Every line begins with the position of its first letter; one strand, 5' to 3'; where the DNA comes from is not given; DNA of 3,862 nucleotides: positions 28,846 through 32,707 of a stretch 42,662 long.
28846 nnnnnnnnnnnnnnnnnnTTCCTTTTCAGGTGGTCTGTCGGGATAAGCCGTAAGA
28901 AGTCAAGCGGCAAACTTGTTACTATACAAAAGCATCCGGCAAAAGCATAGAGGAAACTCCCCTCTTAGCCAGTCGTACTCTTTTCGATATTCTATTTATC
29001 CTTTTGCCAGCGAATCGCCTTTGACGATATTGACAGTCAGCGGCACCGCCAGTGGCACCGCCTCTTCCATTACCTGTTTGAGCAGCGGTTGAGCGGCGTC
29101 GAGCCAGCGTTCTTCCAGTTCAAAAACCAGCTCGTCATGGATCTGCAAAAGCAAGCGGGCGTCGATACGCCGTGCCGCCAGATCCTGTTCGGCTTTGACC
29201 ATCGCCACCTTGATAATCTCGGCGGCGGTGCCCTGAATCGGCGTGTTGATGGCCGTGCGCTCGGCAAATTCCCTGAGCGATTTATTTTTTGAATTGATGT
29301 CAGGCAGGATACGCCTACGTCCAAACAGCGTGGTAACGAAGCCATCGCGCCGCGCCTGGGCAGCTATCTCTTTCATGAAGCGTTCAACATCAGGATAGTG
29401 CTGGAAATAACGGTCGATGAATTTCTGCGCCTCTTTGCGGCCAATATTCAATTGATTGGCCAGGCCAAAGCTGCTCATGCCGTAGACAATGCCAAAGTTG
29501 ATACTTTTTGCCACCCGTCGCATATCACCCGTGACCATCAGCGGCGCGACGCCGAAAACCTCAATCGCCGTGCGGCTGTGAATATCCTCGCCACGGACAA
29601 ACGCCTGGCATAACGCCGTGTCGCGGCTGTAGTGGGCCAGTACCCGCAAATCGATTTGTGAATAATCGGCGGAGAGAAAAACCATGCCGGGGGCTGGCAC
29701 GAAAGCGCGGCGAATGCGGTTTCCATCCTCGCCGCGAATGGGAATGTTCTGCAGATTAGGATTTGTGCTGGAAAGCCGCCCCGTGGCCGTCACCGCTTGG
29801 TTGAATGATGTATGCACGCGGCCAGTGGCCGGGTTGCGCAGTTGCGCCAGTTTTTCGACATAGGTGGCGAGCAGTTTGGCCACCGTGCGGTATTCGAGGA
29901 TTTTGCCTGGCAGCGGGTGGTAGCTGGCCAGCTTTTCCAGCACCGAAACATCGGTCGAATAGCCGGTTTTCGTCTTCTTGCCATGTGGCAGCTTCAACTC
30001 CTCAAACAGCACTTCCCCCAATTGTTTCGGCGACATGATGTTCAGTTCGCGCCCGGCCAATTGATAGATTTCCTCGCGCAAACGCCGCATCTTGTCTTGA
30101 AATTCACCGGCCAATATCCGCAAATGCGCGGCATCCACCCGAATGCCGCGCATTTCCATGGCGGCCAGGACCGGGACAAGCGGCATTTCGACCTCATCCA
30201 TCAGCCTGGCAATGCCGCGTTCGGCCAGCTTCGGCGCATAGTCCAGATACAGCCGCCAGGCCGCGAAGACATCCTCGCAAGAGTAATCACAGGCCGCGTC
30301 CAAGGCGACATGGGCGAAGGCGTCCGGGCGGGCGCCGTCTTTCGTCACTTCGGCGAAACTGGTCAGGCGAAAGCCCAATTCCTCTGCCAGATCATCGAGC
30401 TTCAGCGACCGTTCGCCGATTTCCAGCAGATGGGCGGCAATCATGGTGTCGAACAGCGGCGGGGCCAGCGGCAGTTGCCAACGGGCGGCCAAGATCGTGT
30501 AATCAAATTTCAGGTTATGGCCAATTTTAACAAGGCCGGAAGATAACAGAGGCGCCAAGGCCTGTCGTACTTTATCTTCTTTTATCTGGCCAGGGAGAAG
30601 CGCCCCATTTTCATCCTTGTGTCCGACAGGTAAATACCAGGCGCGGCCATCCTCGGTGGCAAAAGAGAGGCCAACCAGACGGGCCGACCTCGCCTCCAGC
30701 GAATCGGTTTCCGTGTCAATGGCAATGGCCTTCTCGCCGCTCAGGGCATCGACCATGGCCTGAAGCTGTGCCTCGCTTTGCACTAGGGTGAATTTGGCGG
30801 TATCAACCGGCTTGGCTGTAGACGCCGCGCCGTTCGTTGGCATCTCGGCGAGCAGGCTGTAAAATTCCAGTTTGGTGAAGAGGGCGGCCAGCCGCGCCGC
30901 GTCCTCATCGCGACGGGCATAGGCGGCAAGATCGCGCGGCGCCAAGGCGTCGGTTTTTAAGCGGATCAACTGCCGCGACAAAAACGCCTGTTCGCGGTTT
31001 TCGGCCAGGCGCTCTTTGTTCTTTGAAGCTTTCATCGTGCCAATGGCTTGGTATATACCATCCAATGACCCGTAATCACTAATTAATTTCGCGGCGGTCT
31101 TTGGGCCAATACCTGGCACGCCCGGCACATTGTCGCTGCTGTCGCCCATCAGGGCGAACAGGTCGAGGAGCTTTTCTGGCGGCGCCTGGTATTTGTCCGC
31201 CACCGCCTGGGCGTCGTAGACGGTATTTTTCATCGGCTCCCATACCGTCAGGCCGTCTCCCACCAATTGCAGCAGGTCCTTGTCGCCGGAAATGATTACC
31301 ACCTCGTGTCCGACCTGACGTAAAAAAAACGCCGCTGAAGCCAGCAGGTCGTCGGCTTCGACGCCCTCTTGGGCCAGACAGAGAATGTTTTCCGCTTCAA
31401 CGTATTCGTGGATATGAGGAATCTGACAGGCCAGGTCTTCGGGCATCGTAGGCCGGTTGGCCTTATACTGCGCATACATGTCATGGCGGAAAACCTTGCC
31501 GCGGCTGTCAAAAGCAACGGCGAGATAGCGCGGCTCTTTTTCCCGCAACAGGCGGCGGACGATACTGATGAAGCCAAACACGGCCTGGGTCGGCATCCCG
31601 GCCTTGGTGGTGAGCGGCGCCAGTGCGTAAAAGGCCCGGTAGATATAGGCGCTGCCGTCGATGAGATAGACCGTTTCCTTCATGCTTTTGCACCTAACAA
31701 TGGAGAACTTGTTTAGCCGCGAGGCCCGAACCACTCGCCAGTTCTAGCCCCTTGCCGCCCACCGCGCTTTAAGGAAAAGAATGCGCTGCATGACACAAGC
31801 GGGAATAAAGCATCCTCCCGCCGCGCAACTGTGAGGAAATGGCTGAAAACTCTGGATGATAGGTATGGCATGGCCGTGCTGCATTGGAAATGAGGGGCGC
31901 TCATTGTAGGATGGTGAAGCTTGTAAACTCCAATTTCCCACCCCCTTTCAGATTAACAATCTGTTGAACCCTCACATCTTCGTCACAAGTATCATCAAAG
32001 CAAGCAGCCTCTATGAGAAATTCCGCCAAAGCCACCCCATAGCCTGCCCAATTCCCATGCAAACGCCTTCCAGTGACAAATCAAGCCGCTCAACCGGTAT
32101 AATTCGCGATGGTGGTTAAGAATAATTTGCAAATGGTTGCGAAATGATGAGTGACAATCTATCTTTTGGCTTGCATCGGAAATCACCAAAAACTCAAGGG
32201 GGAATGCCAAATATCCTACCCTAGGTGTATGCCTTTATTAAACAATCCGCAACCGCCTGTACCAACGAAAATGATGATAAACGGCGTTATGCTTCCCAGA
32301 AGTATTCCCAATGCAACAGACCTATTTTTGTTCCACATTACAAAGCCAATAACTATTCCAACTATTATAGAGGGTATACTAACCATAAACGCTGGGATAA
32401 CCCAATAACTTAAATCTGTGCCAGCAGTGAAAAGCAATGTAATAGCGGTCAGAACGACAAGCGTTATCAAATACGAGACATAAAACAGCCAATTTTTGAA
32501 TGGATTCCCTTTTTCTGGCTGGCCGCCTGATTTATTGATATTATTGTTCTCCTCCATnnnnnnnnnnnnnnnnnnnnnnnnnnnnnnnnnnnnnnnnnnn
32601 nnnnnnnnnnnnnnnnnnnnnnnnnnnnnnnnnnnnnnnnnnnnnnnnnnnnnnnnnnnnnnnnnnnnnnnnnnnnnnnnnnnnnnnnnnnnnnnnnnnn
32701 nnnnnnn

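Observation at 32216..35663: AT-rich, translationally coupled five-gene membrane-enzyme operon (radical SAM / ICMT-PEMT-like methyltransferase / Cys-rich TM protein / Lgt paralog / small TM protein) between polA and kup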

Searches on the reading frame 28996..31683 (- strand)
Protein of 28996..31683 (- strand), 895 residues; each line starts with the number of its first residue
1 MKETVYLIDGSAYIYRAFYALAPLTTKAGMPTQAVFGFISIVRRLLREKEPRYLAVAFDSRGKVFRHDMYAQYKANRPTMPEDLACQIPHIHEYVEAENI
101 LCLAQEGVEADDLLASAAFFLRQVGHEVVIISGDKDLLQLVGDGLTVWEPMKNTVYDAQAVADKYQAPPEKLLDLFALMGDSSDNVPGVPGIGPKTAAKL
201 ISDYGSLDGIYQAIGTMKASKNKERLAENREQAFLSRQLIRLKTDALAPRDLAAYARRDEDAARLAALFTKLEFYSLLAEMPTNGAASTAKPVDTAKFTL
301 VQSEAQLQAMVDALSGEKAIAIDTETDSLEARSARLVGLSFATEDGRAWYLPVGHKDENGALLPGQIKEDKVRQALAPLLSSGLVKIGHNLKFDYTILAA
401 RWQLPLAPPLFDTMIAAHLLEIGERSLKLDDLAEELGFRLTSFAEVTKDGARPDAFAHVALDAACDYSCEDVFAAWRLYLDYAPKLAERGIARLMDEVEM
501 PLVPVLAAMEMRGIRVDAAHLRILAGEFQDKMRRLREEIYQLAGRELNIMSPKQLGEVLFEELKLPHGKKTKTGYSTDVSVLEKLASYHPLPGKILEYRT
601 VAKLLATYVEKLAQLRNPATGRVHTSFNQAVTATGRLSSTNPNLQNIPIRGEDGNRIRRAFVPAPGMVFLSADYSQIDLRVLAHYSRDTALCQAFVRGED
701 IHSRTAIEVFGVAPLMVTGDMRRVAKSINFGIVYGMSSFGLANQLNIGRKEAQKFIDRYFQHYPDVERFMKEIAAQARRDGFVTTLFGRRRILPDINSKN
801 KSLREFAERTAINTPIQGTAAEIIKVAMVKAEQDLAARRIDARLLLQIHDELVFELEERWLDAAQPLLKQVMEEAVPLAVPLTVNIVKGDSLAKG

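Call 38: find_homologous_proteins(query=window:28996-31683:-, max_evalue=1e-50)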
Query window:28996-31683:- (895 aa): 7559 proteins with E <= 1e-50 among 8000 candidates; the best 120 are listed.
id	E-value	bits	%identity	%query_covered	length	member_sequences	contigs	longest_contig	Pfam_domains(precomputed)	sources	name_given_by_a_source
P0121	0.0e+0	1987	100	100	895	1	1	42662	PF01612.27,PF01367.26,PF02739.23,PF00476.27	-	-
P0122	0.0e+0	1781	89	100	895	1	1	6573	PF01612.27,PF01367.26,PF02739.23,PF00476.27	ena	-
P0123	0.0e+0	1688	84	100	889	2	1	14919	PF01612.27,PF01367.26,PF02739.23,PF00476.27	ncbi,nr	ncbi:MAG TPA: DNA polymerase I [Desulfobulbaceae bacterium]|nr:DNA polymerase I [Desulfobulbaceae ba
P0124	0.0e+0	1681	84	100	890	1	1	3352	PF01612.27,PF01367.26,PF02739.23,PF00476.27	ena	-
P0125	0.0e+0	1585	79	100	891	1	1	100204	PF01612.27,PF01367.26,PF02739.23,PF00476.27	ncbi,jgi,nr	ncbi:MAG: DNA polymerase I [Desulfobulbaceae bacterium]|jgi:DNA polymerase-1|nr:DNA polymerase I [De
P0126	0.0e+0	1248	64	100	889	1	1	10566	PF01612.27,PF01367.26,PF02739.23,PF00476.27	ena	-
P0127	0.0e+0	1241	63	100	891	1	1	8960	PF01612.27,PF01367.26,PF02739.23,PF00476.27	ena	-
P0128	0.0e+0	1237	63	100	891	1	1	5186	PF01612.27,PF01367.26,PF02739.23,PF00476.27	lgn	-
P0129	0.0e+0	1229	63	100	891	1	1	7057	PF01612.27,PF01367.26,PF02739.23,PF00476.27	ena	-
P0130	0.0e+0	1204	62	100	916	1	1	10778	PF01612.27,PF01367.26,PF02739.23,PF00476.27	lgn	-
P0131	0.0e+0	1203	61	100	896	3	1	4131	PF01612.27,PF01367.26,PF02739.23,PF00476.27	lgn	-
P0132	0.0e+0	1199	62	100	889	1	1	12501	PF01612.27,PF01367.26,PF02739.23,PF00476.27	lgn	-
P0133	0.0e+0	1198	61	100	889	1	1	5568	PF01612.27,PF01367.26,PF02739.23,PF00476.27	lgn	-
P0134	0.0e+0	1196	61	100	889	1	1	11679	PF01612.27,PF01367.26,PF02739.23,PF00476.27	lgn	-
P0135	0.0e+0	1195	62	100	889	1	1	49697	PF01612.27,PF01367.26,PF02739.23,PF00476.27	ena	-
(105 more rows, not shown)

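Call 39: find_encoding_contigs(protein=P0123, flank=8000, max_places=2)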
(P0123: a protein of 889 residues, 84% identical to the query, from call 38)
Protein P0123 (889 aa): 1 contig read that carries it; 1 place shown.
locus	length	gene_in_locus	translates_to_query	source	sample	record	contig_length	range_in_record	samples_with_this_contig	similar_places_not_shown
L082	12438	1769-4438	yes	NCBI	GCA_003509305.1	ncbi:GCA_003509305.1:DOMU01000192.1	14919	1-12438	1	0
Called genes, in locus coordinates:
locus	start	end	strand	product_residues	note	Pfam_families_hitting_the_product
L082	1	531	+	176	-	PF00464:SHMT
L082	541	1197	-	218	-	PF25182:NonGDSL, PF00657:Lipase_GDSL, PF13472:Lipase_GDSL_2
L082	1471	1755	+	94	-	PF13744:HTH_37, PF13560:HTH_31 (weak), PF01381:HTH_3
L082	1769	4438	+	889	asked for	PF02739:5_3_exonuc_N, PF01367:5_3_exonuc, PF01612:DNA_pol_A_exo1, PF00476:DNA_pol_A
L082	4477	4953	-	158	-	PF02556:SecB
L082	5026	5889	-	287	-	PF02498:Bro-N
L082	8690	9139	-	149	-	PF13380:CoA_binding_2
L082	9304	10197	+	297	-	PF02091:tRNA-synt_2e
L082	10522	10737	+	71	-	-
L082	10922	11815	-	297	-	-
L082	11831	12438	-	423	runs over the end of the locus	PF02403:Seryl_tRNA_N, PF00587:tRNA-synt_2b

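Call 40: find_encoding_contigs(protein=P0125, flank=8000, max_places=2)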
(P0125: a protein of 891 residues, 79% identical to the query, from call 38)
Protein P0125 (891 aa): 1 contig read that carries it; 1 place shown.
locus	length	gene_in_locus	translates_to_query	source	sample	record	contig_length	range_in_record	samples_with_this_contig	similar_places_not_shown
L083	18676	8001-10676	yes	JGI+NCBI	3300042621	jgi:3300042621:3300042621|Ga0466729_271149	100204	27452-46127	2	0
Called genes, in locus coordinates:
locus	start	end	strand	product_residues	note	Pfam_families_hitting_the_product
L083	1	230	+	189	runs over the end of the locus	PF00156:Pribosyltran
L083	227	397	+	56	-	-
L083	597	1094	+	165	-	PF07238:PilZ (weak)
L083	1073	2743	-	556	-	PF13167:GTP-bdg_N, PF16360:GTP-bdg_M, PF01926:MMR_HSR1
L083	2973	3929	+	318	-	PF00535:Glycos_transf_2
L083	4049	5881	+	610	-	PF02518:HATPase_c, PF00204:DNA_gyraseB, PF01751:Toprim, PF00986:DNA_gyraseB_C (weak)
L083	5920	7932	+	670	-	PF00521:DNA_topoisoIV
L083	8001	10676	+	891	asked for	PF02739:5_3_exonuc_N, PF01367:5_3_exonuc, PF01612:DNA_pol_A_exo1, PF00476:DNA_pol_A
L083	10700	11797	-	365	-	PF01926:MMR_HSR1, PF02421:FeoB_N, PF06071:YchF-GTPase_C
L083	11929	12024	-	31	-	-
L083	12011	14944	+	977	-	PF00133:tRNA-synt_1, PF01921:tRNA-synt_1f (faint), PF09334:tRNA-synt_1g, PF01406:tRNA-synt_1e (weak), PF08264:Anticodon_1, PF06827:zf-FPG_IleRS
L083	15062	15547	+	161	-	PF01252:Peptidase_A8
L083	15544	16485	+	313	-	PF00698:Acyl_transf_1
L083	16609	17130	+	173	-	PF02830:V4R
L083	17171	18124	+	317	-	PF00990:GGDEF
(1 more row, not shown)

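Call 41: find_encoding_contigs(protein=P0122, flank=8000, max_places=2)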
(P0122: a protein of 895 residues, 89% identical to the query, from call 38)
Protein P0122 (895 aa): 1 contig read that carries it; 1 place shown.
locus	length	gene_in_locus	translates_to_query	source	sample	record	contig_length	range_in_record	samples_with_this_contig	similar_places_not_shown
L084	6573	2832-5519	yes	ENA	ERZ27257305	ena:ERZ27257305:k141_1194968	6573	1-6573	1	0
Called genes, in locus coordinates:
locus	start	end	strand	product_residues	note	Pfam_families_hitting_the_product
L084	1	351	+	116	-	?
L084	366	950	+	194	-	PF09411:PagL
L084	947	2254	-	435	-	PF01964:ThiC_Rad_SAM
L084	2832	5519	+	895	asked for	PF02739:5_3_exonuc_N, PF01367:5_3_exonuc, PF01612:DNA_pol_A_exo1, PF00476:DNA_pol_A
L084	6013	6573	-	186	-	?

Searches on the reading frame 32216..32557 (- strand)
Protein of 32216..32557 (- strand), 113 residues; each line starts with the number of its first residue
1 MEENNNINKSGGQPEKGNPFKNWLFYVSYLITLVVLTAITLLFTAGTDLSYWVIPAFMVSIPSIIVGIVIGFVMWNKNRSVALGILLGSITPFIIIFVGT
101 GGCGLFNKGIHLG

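Call 3: search_protein_families(library=pfam, proteins=[window:32216-32557:-], max_evalue=0.1)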
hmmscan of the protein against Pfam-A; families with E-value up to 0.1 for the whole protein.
window:32216-32557:- (113 aa): 2 families
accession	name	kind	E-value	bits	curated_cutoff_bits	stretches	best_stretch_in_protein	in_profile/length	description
PF07695.17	7TMR-DISM_7TM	-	0.00028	21.3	29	1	23-98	95-168/205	7TM diverse intracellular signalling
PF06168.16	DUF981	-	0.013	15.9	29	1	22-77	70-125/186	Protein of unknown function (DUF981)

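Call 4: search_protein_families(library=ncbifam, proteins=[window:32216-32557:-], max_evalue=0.1)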
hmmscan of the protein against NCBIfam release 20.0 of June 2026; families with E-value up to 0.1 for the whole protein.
window:32216-32557:- (113 aa): 1 family
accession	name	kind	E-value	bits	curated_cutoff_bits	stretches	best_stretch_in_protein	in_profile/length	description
NF045580.1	symport_access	equivalog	0.07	13.3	35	1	52-77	8-33/33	symporter small accessory protein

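Call 84: search_protein_representatives(protein=window:32216-32557:-)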
Query: 113 residues. Proteins with E-value up to 0.001 (for the whole library): 38; up to 1e-10: 17; up to 1e-30: 0. The best 38 are listed.
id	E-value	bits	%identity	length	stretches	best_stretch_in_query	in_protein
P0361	1.3e-21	93.5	48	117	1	6-106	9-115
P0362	1.5e-20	90.1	44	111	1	1-106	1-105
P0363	2.5e-20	89.4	50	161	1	1-106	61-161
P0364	2.3e-19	86.3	47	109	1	11-106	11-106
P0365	8.9e-18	81.2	42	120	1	5-107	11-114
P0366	1.0e-17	81.0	50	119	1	2-106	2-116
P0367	1.7e-16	77.0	38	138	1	4-108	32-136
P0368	9.5e-16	74.6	47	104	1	4-106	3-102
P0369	1.2e-15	74.3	46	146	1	13-107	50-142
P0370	1.3e-15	74.2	39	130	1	3-106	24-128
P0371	2.8e-14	69.9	41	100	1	1-103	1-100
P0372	5.9e-14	68.9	40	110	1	5-107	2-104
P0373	2.5e-12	63.6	44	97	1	15-103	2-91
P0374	5.4e-12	62.5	41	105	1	7-105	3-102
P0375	1.5e-11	61.1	41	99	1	17-109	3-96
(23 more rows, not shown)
